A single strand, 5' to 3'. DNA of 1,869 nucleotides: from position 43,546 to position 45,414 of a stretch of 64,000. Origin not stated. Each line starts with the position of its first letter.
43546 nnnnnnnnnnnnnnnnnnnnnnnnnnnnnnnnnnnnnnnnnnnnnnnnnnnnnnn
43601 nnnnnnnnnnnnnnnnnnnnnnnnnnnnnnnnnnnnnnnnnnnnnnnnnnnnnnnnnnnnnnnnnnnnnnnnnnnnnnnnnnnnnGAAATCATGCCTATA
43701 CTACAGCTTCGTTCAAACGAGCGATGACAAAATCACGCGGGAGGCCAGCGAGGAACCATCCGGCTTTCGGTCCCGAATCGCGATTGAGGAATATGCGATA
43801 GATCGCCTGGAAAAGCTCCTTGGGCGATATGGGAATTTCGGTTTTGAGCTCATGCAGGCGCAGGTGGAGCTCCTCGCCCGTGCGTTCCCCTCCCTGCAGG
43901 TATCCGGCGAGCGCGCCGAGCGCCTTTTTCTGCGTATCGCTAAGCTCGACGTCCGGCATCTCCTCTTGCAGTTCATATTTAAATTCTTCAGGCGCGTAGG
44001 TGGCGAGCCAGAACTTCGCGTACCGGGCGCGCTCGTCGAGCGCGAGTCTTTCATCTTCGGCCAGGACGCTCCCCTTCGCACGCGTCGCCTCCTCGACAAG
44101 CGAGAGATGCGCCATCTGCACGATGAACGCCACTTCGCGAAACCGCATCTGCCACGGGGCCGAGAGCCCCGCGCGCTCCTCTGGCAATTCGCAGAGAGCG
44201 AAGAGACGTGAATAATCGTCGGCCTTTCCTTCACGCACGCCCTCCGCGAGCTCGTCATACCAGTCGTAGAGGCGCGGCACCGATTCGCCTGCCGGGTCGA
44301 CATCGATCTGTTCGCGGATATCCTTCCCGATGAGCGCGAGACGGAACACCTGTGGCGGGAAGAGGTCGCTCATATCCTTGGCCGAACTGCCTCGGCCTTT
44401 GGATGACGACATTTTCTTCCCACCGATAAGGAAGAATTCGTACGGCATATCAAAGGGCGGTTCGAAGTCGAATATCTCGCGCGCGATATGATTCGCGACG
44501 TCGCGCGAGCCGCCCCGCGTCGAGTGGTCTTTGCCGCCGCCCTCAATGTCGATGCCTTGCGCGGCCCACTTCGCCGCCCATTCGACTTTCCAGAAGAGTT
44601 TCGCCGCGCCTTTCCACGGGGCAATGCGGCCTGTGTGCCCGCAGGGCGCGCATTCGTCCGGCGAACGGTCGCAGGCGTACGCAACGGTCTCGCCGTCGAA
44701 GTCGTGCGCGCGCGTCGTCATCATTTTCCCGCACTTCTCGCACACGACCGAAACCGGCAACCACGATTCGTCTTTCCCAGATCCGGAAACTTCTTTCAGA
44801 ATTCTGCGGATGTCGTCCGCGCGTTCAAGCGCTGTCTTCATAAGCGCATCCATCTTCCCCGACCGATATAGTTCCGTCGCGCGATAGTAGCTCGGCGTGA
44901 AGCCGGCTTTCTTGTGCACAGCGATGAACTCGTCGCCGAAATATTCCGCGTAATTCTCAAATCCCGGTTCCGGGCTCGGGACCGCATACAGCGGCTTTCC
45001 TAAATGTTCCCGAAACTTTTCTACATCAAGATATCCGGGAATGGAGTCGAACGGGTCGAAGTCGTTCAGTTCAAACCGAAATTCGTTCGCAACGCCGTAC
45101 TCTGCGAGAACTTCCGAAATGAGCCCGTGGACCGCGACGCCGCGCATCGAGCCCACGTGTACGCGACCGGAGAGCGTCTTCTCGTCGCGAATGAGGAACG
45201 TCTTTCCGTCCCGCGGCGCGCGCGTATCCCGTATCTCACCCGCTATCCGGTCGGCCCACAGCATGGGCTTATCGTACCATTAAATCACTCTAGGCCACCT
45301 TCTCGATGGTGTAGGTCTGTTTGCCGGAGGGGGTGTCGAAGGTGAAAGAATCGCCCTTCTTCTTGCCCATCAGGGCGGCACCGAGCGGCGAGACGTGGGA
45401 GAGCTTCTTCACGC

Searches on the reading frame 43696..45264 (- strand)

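Call 9: search_protein_families(library=pfam, proteins=[window:43696-45264:-], max_evalue=0.001)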
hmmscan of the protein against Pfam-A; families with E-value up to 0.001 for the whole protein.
window:43696-45264:- (522 aa): 1 family
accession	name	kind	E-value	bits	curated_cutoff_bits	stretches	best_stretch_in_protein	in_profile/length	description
PF01921.24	tRNA-synt_1f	-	2.3e-82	277.3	27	1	2-344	2-340/360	tRNA synthetases class I (K)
